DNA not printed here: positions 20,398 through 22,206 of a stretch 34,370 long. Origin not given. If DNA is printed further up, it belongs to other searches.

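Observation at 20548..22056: Non-pyrrolysine MttB-family methyltransferase without a local corrinoid partner, MT2 or reductive activase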

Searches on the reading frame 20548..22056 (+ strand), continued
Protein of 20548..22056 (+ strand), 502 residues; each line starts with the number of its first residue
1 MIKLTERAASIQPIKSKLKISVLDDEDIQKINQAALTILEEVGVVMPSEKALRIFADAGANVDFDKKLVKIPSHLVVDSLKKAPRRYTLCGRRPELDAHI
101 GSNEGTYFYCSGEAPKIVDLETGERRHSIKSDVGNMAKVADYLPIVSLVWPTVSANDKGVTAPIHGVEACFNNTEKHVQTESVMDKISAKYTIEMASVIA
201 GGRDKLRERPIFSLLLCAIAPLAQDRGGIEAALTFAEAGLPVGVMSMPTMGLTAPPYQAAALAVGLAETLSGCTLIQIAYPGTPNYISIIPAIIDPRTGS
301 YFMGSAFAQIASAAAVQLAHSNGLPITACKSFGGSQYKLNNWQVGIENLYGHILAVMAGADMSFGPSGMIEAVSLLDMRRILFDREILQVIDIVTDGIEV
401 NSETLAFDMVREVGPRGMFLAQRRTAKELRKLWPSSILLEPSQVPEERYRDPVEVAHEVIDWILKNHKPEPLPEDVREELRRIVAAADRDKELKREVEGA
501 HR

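Call 11: find_encoding_contigs(protein=P0097, flank=10000, max_places=2)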
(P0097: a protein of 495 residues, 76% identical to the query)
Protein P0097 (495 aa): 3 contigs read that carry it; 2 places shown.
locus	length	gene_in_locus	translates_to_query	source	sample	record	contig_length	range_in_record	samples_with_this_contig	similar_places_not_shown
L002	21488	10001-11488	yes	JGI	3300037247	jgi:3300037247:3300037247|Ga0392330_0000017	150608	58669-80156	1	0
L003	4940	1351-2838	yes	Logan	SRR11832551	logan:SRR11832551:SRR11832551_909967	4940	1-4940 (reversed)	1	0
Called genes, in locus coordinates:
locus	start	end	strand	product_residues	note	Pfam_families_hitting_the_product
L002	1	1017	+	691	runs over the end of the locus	PF00009:GTP_EFTU, PF22042:EF-G_D2, PF03144:GTP_EFTU_D2, PF14492:EFG_III, PF03764:EFG_IV, PF00679:EFG_C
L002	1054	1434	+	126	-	-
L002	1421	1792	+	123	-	PF20114:DUF6504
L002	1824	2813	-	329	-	PF01569:PAP2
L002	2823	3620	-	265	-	PF12146:Hydrolase_4, PF00561:Abhydrolase_1 (weak), PF12697:Abhydrolase_6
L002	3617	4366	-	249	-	PF12146:Hydrolase_4, PF12697:Abhydrolase_6, PF12740:PETase (faint), PF00561:Abhydrolase_1 (faint)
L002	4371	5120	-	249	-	PF12740:PETase (faint), PF12146:Hydrolase_4, PF00561:Abhydrolase_1 (weak), PF12697:Abhydrolase_6, PF00326:Peptidase_S9 (weak)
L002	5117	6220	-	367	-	PF01321:Creatinase_N, PF00557:Peptidase_M24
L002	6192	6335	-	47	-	-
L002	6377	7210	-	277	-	PF02574:S-methyl_trans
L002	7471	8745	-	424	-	PF00202:Aminotran_3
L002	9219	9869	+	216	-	PF02607:B12-binding_2, PF02310:B12-binding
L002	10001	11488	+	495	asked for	PF06253:MTTB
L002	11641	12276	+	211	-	PF02607:B12-binding_2, PF02310:B12-binding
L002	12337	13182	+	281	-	PF00809:Pterin_bind, PF03599:CdhD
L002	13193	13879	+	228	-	-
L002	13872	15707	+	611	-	PF00111:Fer2, PF17650:RACo_linker, PF17651:Raco_middle, PF14574:RACo_C_ter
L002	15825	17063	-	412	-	PF08240:ADH_N, PF00107:ADH_zinc_N, PF13602:ADH_zinc_N_2 (weak)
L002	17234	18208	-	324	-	PF02219:MTHFR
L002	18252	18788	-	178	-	PF12225:DUF5981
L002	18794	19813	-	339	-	PF01571:GCV_T, PF08669:GCV_T_C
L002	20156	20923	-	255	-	-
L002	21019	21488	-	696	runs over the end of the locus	PF13380:CoA_binding_2, PF13607:Succ_CoA_lig, PF13549:ATP-grasp_5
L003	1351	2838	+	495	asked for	PF06253:MTTB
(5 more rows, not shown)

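Call 12: find_related_loci(query=window:20548-22056:+, collection=genome_contigs, flank=10000)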
Query window:20548-22056:+ (502 aa) in genome_contigs; peptide patterns used: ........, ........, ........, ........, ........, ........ (x = any residue, [..] = any of these).
98 stretches matched a pattern; 20 encode a relative of the query (tblastn E <= 1e-3); 20 distinct loci.
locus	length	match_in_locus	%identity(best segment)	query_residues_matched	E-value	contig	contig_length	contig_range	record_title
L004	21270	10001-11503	85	1-501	0e+0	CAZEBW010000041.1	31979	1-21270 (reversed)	MAG TPA_asm: uncultured Anaerolineae bacterium isolate binchicken_co17_112 genome assembly, contig: NODE_3875_length_319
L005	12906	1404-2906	83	1-501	0e+0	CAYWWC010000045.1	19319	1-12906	MAG TPA_asm: uncultured Anaerolineae bacterium isolate SRP077602_co7_465 genome assembly, contig: NODE_14057_length_1931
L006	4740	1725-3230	86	1-502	0e+0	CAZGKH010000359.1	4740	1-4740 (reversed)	MAG TPA_asm: uncultured Anaerolineae bacterium isolate binchicken_co275_239 genome assembly, contig: NODE_34953_length_4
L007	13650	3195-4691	82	1-499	0e+0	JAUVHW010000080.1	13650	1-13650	MAG: Ardenticatenales bacterium isolate CSMAG_412 CSMAG_412_k141_1124061_length_13650_cov_8.8078, whole genome shotgun s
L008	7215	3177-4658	82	1-494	0e+0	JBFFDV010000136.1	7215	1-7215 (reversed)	MAG: Anaerolineae bacterium isolate Mix_mud13.2021.11.53 k141_804267_length_7215_cov_7.9245, whole genome shotgun sequen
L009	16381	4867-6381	80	1-501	0e+0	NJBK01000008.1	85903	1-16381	MAG: Chloroflexi bacterium B3_Chlor 143, whole genome shotgun sequence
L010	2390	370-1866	78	1-499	0e+0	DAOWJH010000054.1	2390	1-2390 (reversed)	MAG TPA_asm: Dehalococcoidia bacterium isolate CSMAG_2064 CSMAG_2064_k141_1434228_length_2390_cov_25.4651, whole genome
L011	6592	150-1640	78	1-497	0e+0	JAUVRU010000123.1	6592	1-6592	MAG: Anaerolineae bacterium isolate CSMAG_722 CSMAG_722_k127_2439894_length_6592_cov_72.9134, whole genome shotgun seque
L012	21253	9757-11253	78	1-499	0e+0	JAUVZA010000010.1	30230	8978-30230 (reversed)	MAG: Dehalococcoidia bacterium isolate CSMAG_1256 CSMAG_1256_k141_368851_length_30230_cov_19.9063, whole genome shotgun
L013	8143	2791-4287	69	1-499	0e+0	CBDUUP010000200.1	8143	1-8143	MAG TPA_asm: uncultured Anaerolineales bacterium isolate SRR22302368_binner13_Refined_76 genome assembly, contig: ERZ257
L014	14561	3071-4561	67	1-496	0e+0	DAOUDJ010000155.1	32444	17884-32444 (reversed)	MAG TPA_asm: Anaerolineales bacterium isolate M42_98 k117_962768, whole genome shotgun sequence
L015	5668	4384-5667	75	1-428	0e+0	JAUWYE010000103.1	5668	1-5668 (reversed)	MAG: Dehalococcoidia bacterium isolate CSMAG_2702 CSMAG_2702_k141_179129_length_5668_cov_21.7481, whole genome shotgun s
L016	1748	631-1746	83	1-372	0e+0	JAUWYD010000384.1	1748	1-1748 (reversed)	MAG: Chloroflexota bacterium isolate CSMAG_2701 CSMAG_2701_k141_1934069_length_1748_cov_9.8799, whole genome shotgun seq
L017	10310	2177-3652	65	1-491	0e+0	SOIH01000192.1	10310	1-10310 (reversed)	MAG: Anaerolineales bacterium isolate E29_bin24 NODE_2152_length_10310_cov_17.020478, whole genome shotgun sequence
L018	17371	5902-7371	51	1-490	2e-155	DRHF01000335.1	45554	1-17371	MAG TPA_asm: Desulfobacterales bacterium isolate HyVt-363 HyVt-363_k145_665180, whole genome shotgun sequence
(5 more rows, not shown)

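Call 27: find_encoding_contigs(protein=P0006, flank=10000, max_places=1)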
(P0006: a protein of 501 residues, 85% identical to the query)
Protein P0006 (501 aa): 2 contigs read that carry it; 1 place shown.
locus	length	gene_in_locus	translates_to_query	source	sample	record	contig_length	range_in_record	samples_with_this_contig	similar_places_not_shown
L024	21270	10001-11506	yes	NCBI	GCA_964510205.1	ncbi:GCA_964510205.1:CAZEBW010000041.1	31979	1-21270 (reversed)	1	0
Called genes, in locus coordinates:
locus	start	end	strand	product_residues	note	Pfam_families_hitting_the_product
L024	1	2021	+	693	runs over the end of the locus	PF13380:CoA_binding_2, PF13607:Succ_CoA_lig, PF13549:ATP-grasp_5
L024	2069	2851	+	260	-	-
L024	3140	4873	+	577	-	-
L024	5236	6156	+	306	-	PF19300:BPD_transp_1_N, PF00528:BPD_transp_1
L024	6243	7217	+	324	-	PF12911:OppC_N, PF00528:BPD_transp_1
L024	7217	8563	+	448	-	PF04412:AcnX, PF28403:AcnX_2nd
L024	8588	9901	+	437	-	PF00202:Aminotran_3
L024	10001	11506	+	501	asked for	PF06253:MTTB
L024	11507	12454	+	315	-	PF01210:NAD_Gly3P_dh_N, PF02737:3HCDH_N, PF03446:NAD_binding_2 (weak), PF00725:3HCDH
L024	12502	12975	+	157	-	PF01989:AcnX_swivel_put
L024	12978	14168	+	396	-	PF00144:Beta-lactamase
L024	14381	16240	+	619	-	PF00496:SBP_bac_5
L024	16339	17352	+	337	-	PF19300:BPD_transp_1_N, PF00528:BPD_transp_1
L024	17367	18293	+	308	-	PF12911:OppC_N, PF00528:BPD_transp_1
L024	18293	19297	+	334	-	PF05621:TniB (faint), PF00005:ABC_tran, PF13304:AAA_21 (weak), PF08352:oligo_HPY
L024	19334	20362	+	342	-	PF00005:ABC_tran, PF13304:AAA_21 (faint), PF08352:oligo_HPY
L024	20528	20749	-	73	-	PF13541:ChlI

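Call 28: find_encoding_contigs(protein=P0010, flank=10000, max_places=1)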
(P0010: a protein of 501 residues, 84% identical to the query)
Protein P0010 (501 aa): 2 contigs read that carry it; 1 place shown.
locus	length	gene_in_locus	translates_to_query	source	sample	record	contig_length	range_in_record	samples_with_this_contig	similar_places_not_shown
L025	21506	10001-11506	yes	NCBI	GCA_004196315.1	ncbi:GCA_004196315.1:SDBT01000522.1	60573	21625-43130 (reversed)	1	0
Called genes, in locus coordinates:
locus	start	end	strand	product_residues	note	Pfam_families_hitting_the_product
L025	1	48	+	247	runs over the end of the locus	-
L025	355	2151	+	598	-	PF00496:SBP_bac_5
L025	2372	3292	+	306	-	PF19300:BPD_transp_1_N, PF00528:BPD_transp_1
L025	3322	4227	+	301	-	PF12911:OppC_N, PF00528:BPD_transp_1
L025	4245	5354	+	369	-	PF02746:MR_MLE_N, PF26685:DUF8230_C, PF13378:MR_MLE_C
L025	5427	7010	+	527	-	PF07969:Amidohydro_3, PF01979:Amidohydro_1 (weak)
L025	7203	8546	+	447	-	PF04412:AcnX, PF28403:AcnX_2nd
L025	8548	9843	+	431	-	PF00202:Aminotran_3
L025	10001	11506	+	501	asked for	PF06253:MTTB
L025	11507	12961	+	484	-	PF02737:3HCDH_N, PF03446:NAD_binding_2 (faint), PF00725:3HCDH, PF01989:AcnX_swivel_put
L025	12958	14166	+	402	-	PF00144:Beta-lactamase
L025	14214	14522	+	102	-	-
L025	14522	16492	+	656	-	PF04879:Molybdop_Fe4S4, PF00384:Molybdopterin, PF01568:Molydop_binding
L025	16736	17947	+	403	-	PF00144:Beta-lactamase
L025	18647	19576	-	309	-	PF00494:SQS_PSY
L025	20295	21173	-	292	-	PF02775:TPP_enzyme_C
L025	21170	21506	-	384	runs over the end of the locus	PF01855:POR_N, PF02780:Transketolase_C (weak), PF17147:PFOR_II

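Call 29: find_encoding_contigs(protein=P0050, flank=10000, max_places=1)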
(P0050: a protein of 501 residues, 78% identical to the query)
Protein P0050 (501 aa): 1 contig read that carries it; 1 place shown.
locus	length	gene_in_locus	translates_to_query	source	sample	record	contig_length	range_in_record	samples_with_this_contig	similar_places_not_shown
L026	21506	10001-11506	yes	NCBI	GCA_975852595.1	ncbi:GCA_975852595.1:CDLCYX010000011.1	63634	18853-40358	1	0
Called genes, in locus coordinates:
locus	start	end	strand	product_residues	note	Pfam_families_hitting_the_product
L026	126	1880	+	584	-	PF00496:SBP_bac_5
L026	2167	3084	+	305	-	PF19300:BPD_transp_1_N, PF00528:BPD_transp_1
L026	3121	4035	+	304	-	PF12911:OppC_N, PF00528:BPD_transp_1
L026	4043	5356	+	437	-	PF04412:AcnX, PF28403:AcnX_2nd, PF28406:AcnX_3rd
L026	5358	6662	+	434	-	PF00202:Aminotran_3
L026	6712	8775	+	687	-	PF13380:CoA_binding_2, PF13607:Succ_CoA_lig, PF02786:CPSase_L_D2 (faint), PF13549:ATP-grasp_5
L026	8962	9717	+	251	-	-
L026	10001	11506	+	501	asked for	PF06253:MTTB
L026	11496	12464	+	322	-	PF01210:NAD_Gly3P_dh_N (weak), PF02737:3HCDH_N, PF03446:NAD_binding_2 (faint), PF00725:3HCDH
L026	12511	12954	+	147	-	PF01989:AcnX_swivel_put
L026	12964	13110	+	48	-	-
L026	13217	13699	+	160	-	PF00144:Beta-lactamase (weak)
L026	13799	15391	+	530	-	PF07969:Amidohydro_3, PF01979:Amidohydro_1 (weak)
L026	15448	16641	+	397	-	PF00144:Beta-lactamase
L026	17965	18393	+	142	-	PF00462:Glutaredoxin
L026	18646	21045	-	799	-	PF11028:TMEM260_N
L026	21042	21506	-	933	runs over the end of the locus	PF15711:ILEI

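Call 39: search_protein_families(library=pfam, proteins=[L002:13193-13879:+, L002:20156-20923:-], max_evalue=1)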
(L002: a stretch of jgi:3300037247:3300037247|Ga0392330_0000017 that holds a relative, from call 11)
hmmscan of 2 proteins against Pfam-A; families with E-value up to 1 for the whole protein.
L002:13193-13879:+ (228 aa): 1 family
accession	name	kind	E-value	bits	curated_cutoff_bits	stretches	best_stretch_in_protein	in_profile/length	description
PF02965.22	Met_synt_B12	-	0.0012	18.8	25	1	152-199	198-246/273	Vitamin B12 dependent methionine synthase, activation domain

L002:20156-20923:- (255 aa): 9 families
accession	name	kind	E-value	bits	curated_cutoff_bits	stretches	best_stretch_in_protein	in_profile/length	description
PF12837.12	Fer4_6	-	0.00074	19.8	25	1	173-191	7-24/24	4Fe-4S binding domain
PF12838.12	Fer4_7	-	0.001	19.9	27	1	166-190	29-52/52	4Fe-4S dicluster domain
PF13237.11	Fer4_10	-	0.016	15.6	25.5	1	170-188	4-21/53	4Fe-4S dicluster domain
PF13484.11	Fer4_16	-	0.022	16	30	1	175-241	2-65/66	4Fe-4S double cluster binding domain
PF13187.11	Fer4_9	-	0.039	14.4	27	1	175-193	2-19/52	4Fe-4S dicluster domain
PF14697.11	Fer4_21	-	0.19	12.3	35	0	170-187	36-52/59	4Fe-4S dicluster domain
PF13183.11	Fer4_8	-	0.2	12.7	27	0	172-189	51-67/68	4Fe-4S dicluster domain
PF12797.12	Fer4_2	-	0.32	11.5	24.5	1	170-187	5-21/22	4Fe-4S binding domain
PF00037.32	Fer4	-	0.74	10.2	21.1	0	170-191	3-23/24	4Fe-4S binding domain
